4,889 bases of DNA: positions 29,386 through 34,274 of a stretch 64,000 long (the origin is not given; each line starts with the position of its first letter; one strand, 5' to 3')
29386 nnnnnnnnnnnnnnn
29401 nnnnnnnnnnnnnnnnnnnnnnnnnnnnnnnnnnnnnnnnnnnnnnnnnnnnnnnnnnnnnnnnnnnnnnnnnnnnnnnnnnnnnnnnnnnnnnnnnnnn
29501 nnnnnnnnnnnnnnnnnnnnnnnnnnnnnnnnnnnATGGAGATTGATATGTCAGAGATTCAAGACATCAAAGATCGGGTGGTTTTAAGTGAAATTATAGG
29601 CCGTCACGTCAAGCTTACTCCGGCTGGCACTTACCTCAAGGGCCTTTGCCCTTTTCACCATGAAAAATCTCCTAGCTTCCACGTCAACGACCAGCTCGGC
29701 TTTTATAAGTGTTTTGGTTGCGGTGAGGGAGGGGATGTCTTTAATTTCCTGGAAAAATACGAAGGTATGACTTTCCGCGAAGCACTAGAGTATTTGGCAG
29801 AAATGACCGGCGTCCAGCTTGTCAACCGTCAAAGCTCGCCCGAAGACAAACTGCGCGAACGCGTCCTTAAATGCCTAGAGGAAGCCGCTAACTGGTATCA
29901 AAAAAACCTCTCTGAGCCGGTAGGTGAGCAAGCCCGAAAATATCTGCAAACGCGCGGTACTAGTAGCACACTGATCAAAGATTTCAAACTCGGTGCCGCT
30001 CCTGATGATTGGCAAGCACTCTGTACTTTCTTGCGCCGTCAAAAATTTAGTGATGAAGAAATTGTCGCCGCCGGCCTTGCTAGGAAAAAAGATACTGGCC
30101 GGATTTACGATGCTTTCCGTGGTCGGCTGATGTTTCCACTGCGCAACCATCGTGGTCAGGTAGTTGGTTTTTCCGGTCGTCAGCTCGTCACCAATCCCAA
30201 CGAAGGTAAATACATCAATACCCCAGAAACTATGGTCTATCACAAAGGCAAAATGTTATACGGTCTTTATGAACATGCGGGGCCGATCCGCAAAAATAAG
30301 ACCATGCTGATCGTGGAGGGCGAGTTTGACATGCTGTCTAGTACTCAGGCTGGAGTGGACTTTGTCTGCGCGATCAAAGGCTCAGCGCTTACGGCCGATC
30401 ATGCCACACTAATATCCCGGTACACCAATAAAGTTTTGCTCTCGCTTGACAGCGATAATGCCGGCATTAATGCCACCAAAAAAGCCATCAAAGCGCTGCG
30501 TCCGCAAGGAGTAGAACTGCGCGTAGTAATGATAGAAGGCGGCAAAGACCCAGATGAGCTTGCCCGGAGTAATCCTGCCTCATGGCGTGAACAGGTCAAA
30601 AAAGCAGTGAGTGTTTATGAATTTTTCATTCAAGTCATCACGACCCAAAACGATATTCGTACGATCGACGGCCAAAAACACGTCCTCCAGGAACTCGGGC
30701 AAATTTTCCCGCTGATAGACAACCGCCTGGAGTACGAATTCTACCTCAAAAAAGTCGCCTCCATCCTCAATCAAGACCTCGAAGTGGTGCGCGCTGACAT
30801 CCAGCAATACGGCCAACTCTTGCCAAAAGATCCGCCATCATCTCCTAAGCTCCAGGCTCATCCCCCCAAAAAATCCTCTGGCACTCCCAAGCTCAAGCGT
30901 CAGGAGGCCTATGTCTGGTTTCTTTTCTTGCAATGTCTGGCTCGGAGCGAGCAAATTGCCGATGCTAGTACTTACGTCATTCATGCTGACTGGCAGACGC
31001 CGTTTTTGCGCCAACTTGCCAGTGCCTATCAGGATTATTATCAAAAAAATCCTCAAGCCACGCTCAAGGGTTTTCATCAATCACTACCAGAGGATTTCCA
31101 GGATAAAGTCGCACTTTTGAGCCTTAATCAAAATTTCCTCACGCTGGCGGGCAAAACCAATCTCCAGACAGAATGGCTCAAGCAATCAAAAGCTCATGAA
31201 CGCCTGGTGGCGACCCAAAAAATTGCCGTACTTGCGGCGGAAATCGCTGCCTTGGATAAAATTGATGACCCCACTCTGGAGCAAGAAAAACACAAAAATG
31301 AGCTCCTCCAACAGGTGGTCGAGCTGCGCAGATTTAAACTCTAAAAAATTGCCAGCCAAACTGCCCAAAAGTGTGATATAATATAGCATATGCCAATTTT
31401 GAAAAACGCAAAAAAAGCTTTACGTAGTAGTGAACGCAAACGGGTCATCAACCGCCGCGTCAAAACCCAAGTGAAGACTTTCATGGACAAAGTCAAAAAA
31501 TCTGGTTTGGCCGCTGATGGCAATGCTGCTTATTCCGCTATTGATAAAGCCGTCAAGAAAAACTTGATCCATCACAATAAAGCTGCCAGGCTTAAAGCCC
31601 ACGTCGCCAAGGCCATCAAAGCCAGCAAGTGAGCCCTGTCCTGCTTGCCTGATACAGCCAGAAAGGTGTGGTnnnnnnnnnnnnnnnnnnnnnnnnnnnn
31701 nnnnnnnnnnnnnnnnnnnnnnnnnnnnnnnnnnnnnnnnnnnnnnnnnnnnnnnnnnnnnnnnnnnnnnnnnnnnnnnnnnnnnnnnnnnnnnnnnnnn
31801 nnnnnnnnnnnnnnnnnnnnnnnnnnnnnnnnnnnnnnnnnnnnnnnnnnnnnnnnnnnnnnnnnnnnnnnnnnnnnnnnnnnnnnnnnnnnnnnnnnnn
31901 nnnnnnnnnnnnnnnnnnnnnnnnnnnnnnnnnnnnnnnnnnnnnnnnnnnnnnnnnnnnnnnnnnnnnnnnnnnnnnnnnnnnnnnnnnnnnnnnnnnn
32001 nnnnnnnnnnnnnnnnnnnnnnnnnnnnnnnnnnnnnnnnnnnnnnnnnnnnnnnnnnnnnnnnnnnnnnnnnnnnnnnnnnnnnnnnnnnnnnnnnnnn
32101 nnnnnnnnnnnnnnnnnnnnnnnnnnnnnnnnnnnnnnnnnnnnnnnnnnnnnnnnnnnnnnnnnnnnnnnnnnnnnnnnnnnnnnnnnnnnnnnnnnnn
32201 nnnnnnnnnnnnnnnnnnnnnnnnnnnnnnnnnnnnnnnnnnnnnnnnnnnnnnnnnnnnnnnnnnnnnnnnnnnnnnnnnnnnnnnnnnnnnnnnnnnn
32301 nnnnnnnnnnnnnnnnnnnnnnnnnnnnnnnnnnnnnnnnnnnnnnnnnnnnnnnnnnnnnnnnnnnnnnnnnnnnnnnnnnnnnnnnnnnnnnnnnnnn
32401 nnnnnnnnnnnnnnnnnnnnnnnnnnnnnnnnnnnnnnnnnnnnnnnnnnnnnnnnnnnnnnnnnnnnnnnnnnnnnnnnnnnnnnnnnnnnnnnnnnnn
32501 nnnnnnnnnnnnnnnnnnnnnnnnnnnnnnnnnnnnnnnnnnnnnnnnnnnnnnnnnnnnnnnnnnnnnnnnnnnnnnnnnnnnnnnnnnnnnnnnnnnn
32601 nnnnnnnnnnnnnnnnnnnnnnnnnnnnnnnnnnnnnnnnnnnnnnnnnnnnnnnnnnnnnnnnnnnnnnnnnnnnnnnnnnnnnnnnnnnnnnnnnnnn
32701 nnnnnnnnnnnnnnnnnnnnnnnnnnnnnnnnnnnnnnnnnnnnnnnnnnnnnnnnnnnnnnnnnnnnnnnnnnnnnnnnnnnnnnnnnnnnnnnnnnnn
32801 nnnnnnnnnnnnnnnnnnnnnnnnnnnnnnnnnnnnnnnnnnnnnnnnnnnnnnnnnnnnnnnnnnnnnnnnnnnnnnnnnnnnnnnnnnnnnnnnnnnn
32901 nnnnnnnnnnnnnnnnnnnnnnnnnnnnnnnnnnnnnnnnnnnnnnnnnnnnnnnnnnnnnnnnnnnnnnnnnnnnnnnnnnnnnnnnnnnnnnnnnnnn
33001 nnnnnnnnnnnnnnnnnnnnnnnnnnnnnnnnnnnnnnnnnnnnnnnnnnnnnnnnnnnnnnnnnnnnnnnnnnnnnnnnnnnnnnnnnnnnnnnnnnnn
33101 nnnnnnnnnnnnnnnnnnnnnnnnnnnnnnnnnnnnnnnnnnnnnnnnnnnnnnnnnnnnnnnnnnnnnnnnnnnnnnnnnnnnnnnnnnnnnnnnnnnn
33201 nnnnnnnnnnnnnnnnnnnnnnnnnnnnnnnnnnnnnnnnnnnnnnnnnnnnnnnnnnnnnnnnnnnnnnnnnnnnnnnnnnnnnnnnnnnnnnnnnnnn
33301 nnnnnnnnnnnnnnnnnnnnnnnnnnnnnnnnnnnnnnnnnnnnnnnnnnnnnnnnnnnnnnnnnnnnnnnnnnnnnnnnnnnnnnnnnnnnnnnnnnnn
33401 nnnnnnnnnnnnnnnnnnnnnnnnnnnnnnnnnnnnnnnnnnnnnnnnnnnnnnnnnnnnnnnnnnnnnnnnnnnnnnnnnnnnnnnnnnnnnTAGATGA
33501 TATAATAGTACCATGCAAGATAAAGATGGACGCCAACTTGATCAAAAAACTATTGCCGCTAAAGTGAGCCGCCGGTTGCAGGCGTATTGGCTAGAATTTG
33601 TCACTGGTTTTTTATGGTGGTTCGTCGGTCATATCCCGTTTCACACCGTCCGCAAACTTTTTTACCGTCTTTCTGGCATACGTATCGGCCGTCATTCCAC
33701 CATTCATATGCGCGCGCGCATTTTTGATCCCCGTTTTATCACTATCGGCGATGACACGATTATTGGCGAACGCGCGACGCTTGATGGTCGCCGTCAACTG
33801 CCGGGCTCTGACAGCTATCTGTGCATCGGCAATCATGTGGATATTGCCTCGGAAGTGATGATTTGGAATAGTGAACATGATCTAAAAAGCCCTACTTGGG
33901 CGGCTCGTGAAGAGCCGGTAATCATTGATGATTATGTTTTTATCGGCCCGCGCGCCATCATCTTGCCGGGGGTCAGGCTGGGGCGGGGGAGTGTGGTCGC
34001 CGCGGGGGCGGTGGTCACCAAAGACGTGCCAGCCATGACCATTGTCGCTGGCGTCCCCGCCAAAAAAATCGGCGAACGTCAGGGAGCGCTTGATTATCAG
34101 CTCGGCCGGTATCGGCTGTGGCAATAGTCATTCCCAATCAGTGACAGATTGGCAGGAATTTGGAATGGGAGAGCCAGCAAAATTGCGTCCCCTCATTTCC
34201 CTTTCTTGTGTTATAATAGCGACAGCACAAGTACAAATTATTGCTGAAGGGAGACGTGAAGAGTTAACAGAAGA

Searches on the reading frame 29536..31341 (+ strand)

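Call 55: search_protein_families(library=pfam, proteins=[window:29536-31341:+], max_evalue=0.0001)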
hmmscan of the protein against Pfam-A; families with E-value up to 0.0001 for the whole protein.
window:29536-31341:+ (602 aa): 7 families
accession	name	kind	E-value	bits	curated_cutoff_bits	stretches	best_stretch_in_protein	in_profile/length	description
PF08275.17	DNAG_N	-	8.4e-42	142.7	26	1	120-246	1-126/128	DNA primase catalytic core, N-terminal domain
PF01807.25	Zn_ribbon_DnaG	-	2.7e-31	107.7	24.9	1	6-97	4-95/98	CHC2 zinc finger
PF13155.12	Toprim_2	-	1.9e-20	73.5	22.1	1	259-342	2-87/88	Toprim-like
PF13662.12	Toprim_4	-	1.9e-12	47.7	25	1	256-331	2-84/85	Toprim domain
PF13362.12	Toprim_3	-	7.4e-09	36.4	27.2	1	257-345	2-91/95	Toprim domain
PF01751.28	Toprim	-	2.8e-08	34.3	23.1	1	257-327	2-90/96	Toprim domain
PF10410.14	DnaB_bind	-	1.2e-06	29.1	20.6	1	361-415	1-55/56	DnaB-helicase binding domain of primase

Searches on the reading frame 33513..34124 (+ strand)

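Call 55: search_protein_families(library=pfam, proteins=[window:33513-34124:+], max_evalue=0.0001)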
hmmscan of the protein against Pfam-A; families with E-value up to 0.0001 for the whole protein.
window:33513-34124:+ (204 aa): 2 families
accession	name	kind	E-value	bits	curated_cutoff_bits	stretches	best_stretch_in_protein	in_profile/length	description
PF00132.30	Hexapep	-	4.7e-15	55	27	1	136-170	2-36/36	Bacterial transferase hexapeptide (six repeats)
PF14602.12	Hexapep_2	-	1.7e-11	44.1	27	1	135-170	1-34/34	Hexapeptide repeat of succinyl-transferase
